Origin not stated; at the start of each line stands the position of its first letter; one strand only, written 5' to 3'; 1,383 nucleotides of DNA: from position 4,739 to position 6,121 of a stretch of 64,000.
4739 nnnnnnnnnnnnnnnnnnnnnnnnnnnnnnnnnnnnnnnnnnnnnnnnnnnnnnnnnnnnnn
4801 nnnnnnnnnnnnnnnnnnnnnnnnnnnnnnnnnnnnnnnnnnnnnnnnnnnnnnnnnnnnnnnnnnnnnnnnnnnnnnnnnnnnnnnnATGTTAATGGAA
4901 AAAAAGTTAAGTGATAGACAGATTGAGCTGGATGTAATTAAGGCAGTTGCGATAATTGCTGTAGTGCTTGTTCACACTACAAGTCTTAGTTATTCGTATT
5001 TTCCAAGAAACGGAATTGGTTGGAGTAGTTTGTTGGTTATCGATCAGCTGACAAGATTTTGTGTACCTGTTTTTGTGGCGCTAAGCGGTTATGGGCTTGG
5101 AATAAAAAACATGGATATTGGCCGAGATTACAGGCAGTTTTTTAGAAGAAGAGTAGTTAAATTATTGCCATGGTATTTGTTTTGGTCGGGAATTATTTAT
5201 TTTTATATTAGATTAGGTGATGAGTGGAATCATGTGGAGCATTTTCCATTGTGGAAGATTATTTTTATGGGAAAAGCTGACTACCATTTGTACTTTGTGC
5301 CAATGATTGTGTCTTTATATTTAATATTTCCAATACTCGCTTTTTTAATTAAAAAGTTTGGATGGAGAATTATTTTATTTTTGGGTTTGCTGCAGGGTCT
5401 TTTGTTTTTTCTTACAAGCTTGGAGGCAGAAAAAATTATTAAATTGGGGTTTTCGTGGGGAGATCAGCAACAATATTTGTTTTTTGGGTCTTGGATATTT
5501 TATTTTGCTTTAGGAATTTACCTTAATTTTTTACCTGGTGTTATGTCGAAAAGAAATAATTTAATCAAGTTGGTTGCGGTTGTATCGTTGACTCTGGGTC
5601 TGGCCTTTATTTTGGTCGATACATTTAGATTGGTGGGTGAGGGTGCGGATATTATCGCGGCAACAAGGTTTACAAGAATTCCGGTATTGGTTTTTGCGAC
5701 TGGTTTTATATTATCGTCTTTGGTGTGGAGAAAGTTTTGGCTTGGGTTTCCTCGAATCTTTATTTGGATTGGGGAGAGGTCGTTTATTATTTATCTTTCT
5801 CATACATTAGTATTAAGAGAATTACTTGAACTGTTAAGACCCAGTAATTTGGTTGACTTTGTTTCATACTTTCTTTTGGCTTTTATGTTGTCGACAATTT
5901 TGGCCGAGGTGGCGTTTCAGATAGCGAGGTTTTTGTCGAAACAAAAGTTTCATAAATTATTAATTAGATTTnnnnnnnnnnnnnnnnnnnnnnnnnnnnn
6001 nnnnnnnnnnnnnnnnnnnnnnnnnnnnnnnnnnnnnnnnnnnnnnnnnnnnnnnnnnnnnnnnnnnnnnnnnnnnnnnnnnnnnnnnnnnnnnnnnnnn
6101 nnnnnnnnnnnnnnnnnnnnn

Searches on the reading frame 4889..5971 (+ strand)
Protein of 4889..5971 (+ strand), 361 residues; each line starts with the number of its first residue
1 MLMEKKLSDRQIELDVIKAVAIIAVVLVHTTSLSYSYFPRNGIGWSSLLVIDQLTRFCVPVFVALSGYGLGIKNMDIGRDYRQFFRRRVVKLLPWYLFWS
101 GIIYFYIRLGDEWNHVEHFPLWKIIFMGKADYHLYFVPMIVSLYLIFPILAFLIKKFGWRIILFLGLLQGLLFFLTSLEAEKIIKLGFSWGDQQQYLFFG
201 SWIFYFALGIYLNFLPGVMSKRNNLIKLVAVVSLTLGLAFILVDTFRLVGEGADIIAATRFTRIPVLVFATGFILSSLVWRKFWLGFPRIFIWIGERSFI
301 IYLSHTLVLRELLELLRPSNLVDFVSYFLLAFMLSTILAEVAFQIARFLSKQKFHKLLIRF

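Call 47: search_protein_families(library=pfam, proteins=[window:4889-5971:+], max_evalue=0.001)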
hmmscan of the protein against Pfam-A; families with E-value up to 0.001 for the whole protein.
window:4889-5971:+ (361 aa): 1 family
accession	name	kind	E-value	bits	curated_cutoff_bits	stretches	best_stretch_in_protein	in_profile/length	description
PF01757.29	Acyl_transf_3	-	1.3e-39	136.6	31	1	13-339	3-325/326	Acyltransferase domain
